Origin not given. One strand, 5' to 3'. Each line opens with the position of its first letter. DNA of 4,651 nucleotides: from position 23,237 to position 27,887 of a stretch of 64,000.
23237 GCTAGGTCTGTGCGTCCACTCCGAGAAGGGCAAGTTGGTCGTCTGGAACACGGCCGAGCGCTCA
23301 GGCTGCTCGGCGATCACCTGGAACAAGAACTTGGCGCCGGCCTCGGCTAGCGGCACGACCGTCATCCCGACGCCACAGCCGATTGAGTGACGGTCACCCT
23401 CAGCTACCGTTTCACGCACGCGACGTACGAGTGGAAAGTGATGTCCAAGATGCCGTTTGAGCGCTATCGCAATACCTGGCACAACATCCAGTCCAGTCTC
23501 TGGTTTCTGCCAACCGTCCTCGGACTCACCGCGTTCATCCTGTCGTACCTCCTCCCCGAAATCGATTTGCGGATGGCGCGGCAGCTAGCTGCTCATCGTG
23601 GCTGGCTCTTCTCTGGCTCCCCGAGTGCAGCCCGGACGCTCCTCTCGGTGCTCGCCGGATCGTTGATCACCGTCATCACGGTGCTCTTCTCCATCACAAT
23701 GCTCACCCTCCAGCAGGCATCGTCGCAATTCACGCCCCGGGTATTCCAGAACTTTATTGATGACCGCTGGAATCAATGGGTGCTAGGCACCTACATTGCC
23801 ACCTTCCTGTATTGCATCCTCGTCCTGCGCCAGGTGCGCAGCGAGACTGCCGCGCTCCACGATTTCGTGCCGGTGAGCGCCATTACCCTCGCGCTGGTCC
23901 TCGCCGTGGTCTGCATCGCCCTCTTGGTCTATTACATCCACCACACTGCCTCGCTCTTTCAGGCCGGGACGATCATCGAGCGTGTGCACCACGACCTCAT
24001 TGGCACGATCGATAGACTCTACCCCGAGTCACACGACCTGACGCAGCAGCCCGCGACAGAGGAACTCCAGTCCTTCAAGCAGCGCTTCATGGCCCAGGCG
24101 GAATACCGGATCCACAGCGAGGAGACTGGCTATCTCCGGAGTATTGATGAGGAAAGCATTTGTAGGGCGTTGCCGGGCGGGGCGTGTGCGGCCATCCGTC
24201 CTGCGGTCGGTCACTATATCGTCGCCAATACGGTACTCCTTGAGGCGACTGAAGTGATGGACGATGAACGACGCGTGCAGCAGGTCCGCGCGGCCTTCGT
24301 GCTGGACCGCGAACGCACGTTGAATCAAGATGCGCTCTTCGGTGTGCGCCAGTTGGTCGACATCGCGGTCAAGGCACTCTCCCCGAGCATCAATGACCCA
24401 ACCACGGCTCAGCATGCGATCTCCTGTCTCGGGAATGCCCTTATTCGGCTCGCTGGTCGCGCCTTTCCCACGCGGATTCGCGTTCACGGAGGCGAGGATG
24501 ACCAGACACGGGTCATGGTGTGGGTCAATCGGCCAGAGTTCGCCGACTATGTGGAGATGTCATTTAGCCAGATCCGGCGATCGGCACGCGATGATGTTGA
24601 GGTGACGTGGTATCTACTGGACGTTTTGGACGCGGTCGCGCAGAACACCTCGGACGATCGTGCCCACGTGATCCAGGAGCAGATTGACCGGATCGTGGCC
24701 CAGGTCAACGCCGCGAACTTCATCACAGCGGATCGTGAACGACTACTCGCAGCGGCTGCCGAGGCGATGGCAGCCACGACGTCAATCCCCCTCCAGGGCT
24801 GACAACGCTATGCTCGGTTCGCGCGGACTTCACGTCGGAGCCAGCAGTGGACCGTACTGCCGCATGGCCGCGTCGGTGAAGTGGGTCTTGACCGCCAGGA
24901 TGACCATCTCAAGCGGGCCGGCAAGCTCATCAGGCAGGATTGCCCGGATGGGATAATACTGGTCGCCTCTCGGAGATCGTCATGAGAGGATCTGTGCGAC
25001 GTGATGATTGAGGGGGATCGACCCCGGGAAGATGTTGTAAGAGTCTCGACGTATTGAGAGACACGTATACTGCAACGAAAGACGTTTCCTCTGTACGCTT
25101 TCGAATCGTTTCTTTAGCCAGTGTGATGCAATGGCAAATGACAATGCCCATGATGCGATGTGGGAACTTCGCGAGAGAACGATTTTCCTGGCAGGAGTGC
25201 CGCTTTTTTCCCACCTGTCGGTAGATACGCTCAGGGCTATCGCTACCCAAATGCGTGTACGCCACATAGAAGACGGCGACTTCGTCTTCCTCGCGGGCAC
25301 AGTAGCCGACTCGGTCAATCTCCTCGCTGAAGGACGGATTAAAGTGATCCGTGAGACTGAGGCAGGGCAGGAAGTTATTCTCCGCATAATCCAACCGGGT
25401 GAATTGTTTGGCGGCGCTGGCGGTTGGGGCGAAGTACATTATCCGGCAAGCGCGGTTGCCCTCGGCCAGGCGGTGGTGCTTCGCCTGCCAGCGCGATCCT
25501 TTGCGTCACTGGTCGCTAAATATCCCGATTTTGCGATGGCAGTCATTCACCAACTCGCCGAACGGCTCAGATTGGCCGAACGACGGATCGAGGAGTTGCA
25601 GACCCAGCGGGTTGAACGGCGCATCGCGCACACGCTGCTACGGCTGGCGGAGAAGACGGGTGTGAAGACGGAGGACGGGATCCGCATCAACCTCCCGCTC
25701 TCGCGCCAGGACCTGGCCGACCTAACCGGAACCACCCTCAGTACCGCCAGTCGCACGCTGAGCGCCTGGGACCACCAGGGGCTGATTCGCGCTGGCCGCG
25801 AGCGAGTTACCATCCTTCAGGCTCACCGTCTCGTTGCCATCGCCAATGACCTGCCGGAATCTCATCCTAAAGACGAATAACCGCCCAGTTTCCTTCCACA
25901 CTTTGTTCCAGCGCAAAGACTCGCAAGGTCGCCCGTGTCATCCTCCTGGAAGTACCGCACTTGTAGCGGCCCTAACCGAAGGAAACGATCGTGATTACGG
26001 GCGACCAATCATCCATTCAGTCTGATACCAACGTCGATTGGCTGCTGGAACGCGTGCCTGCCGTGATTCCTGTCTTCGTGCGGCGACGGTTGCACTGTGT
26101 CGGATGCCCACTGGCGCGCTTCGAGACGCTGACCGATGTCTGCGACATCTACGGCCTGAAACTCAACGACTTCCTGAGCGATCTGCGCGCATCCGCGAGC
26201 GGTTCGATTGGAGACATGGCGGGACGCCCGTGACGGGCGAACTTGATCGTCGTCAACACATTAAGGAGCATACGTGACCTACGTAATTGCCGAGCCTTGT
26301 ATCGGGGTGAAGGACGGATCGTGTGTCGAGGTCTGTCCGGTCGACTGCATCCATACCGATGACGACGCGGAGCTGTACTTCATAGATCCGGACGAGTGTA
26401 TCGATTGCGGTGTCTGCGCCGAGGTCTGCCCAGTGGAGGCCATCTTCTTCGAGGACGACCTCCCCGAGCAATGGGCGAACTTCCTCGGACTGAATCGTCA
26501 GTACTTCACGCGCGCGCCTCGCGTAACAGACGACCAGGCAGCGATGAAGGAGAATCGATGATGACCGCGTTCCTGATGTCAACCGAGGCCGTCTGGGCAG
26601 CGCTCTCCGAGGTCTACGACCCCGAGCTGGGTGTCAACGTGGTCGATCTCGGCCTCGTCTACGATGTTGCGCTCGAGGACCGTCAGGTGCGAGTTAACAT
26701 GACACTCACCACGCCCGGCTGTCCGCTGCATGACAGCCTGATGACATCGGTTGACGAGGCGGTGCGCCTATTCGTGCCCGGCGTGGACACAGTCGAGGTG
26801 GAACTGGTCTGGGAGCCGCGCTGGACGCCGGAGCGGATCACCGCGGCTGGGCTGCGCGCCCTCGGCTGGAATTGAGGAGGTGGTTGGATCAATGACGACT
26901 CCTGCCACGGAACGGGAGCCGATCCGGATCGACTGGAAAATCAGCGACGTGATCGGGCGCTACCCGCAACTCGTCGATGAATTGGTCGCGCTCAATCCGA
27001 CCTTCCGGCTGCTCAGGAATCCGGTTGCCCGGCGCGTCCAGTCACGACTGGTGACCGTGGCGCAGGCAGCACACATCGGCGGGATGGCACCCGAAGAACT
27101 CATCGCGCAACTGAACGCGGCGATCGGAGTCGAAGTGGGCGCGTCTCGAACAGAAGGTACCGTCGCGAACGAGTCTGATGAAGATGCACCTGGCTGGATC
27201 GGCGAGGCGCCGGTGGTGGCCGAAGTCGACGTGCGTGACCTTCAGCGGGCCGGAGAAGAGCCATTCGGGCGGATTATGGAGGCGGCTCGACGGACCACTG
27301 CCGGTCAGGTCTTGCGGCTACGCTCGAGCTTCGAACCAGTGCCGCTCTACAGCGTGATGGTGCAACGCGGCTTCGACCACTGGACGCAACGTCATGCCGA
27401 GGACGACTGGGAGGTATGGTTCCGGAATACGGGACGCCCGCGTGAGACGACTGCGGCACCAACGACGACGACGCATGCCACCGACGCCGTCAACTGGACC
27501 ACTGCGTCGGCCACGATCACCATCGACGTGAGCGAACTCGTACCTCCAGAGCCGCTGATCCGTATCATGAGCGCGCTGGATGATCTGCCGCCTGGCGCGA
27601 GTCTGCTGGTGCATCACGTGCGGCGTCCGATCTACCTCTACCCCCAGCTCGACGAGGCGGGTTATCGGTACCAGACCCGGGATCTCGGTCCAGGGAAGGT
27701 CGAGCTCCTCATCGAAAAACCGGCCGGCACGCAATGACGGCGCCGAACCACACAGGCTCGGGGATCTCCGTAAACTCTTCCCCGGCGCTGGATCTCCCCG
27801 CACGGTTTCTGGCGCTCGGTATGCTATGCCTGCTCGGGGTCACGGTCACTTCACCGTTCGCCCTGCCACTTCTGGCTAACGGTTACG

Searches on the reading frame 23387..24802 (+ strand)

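Call 30: search_protein_families(library=pfam, proteins=[window:23387-24802:+], max_evalue=0.00001)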
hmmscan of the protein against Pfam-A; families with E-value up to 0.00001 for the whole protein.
window:23387-24802:+ (471 aa): 1 family
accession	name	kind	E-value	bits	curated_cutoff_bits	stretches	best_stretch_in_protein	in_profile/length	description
PF10011.15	DUF2254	-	7.6e-109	364.3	28.8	1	36-415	2-367/368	Predicted membrane protein (DUF2254)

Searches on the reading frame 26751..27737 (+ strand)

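Call 30: search_protein_families(library=pfam, proteins=[window:26751-27737:+], max_evalue=0.00001)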
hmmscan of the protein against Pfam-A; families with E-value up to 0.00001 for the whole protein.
window:26751-27737:+ (328 aa): 3 families
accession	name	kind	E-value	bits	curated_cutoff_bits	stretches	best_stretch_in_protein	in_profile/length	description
PF10006.14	DUF2249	-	1.8e-34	117.8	29.5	2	257-323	1-70/70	Uncharacterized conserved protein (DUF2249)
PF08984.16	DUF1858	-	5.7e-13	49.2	32.2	1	58-118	1-59/59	Domain of unknown function (DUF1858)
PF01206.22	TusA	-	1.6e-06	28.3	28.6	0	256-323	1-70/70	Sulfurtransferase TusA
